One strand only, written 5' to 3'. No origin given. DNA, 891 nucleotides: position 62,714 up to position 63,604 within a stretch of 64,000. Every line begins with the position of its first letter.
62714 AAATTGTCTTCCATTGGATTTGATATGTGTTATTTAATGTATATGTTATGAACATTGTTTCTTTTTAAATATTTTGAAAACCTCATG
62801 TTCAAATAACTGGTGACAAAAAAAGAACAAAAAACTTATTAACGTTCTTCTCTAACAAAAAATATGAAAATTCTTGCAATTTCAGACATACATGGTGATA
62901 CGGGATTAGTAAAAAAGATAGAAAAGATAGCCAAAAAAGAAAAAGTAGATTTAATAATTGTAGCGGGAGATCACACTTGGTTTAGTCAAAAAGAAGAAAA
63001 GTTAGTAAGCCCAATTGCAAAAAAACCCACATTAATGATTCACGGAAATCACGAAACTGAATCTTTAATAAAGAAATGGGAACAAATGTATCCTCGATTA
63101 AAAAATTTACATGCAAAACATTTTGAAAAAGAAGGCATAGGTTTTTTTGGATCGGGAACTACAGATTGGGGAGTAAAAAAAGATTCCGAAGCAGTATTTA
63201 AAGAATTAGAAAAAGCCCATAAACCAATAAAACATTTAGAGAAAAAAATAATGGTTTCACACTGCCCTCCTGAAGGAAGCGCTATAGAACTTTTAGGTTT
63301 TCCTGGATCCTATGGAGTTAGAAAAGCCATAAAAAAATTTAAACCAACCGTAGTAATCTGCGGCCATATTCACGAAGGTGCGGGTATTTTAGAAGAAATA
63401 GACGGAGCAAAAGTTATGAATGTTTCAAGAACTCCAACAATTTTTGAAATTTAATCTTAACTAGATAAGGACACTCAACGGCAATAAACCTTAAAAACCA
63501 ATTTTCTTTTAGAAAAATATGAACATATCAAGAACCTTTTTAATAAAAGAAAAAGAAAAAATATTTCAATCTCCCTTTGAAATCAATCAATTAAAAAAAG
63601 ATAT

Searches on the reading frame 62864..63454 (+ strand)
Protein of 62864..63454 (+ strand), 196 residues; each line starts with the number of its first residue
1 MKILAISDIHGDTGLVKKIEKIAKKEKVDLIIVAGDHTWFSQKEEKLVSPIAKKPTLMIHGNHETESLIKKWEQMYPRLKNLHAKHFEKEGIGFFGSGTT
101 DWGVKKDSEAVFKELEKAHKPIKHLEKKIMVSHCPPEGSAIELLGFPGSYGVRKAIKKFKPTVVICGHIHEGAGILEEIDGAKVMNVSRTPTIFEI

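Call 25: find_encoding_contigs(protein=window:62864-63454:+, flank=10000, max_places=2)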
Protein window:62864-63454:+ (196 aa): 9 contigs read that carry it; 2 places shown.
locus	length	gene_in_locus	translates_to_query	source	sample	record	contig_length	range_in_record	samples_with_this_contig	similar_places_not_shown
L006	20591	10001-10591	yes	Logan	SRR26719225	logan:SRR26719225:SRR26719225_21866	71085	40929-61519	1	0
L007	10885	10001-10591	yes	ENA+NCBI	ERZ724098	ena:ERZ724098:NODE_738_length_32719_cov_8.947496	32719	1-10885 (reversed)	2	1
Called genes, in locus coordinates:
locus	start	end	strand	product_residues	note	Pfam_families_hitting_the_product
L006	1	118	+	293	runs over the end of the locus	PF00557:Peptidase_M24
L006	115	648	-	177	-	-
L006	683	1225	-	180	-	-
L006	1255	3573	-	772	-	PF02359:CDC48_N, PF02933:CDC48_2, PF05496:RuvB_N (weak), PF00004:AAA, PF07724:AAA_2 (weak), PF17862:AAA_lid_3, PF00004:AAA, PF17862:AAA_lid_3, +23 more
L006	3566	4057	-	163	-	-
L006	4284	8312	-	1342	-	PF05922:Inhibitor_I9 (faint), PF00082:Peptidase_S8, PF01839:FG-GAP (faint), PF13517:FG-GAP_3 (weak), PF00404:Dockerin_1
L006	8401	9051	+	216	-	-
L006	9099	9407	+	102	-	PF01096:Zn_ribbon_TFIIS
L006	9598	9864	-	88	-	-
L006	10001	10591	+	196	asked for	PF00149:Metallophos, PF12850:Metallophos_2, PF14582:Metallophos_3 (weak)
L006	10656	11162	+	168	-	-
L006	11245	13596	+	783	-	PF01751:Toprim, PF01131:Topoisom_bac, PF01396:Zn_ribbon_Top1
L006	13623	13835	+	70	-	-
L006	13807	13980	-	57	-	-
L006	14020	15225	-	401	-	PF04894:Nre_N, PF04895:Nre_C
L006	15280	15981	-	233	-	-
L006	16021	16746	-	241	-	PF00154:RecA_N, PF03796:DnaB_C (faint), PF06745:ATPase (weak), PF08423:Rad51, PF13481:AAA_25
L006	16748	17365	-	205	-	-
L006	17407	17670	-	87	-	PF13656:RNA_pol_L_2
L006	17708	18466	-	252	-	-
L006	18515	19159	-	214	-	-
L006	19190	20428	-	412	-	PF13506:Glyco_transf_21, PF00535:Glycos_transf_2, PF10111:Glyco_tranf_2_2, PF13641:Glyco_tranf_2_3, PF03142:Chitin_synth_2 (weak), PF13632:Glyco_trans_2_3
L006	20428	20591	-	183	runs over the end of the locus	PF04079:SMC_ScpB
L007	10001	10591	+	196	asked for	PF00149:Metallophos, PF12850:Metallophos_2, PF14582:Metallophos_3 (weak)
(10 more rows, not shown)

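Call 61: search_protein_families(library=pfam, proteins=[L006:10656-11162:+, L006:15280-15981:-, L006:16748-17365:-, L006:17708-18466:-, L006:18515-19159:-], max_evalue=0.5)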
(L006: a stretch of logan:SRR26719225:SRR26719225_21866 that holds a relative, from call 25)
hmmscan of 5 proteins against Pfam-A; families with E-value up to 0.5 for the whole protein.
L006:10656-11162:+ (168 aa): 1 family
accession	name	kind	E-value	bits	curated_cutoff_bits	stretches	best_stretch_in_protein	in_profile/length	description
PF20832.2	Reov_VP3_MTase2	-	0.058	13.5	24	1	99-162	3-64/203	Reovirus VP3 protein, Methyltransferase domain 2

L006:15280-15981:- (233 aa): 1 family
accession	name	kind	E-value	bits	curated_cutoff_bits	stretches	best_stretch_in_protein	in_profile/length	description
PF12162.13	STAT1_TAZ2bind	-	0.22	11.6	21.6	1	167-174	11-18/25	STAT1 TAZ2 binding domain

L006:16748-17365:- (205 aa): 7 families
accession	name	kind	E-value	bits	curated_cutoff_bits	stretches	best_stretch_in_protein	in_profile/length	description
PF02954.25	HTH_8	-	0.0065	16.6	22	0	59-86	9-36/42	Bacterial regulatory protein, Fis family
PF13384.12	HTH_23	-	0.051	13.8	24.6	0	68-89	17-38/50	Homeodomain-like domain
PF13936.12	HTH_38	-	0.068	13.4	27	1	70-89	22-41/44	Helix-turn-helix domain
PF09862.15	DUF2089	-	0.072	13.2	33.4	0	61-80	9-28/47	Domain of unknown function (DUF2089)-HTH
PF13518.12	HTH_28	-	0.076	13.6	25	1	57-88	2-32/52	Helix-turn-helix domain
PF01498.24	HTH_Tnp_Tc3_2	-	0.12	13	31.5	0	77-95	27-45/72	Transposase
PF13542.12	HTH_Tnp_ISL3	-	0.17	11.8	27.4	1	68-89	26-47/51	Helix-turn-helix domain of transposase family ISL3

L006:17708-18466:- (252 aa): 3 families
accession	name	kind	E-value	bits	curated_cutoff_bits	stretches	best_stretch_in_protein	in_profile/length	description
PF08846.15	DUF1816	-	0.025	15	27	1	201-229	33-61/65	Domain of unknown function (DUF1816)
PF13413.12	HTH_25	-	0.079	13.2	24.6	1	121-156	4-41/62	Helix-turn-helix domain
PF01381.28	HTH_3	-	0.4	11.2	23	1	119-144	1-26/55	Helix-turn-helix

L006:18515-19159:- (214 aa): 0 families
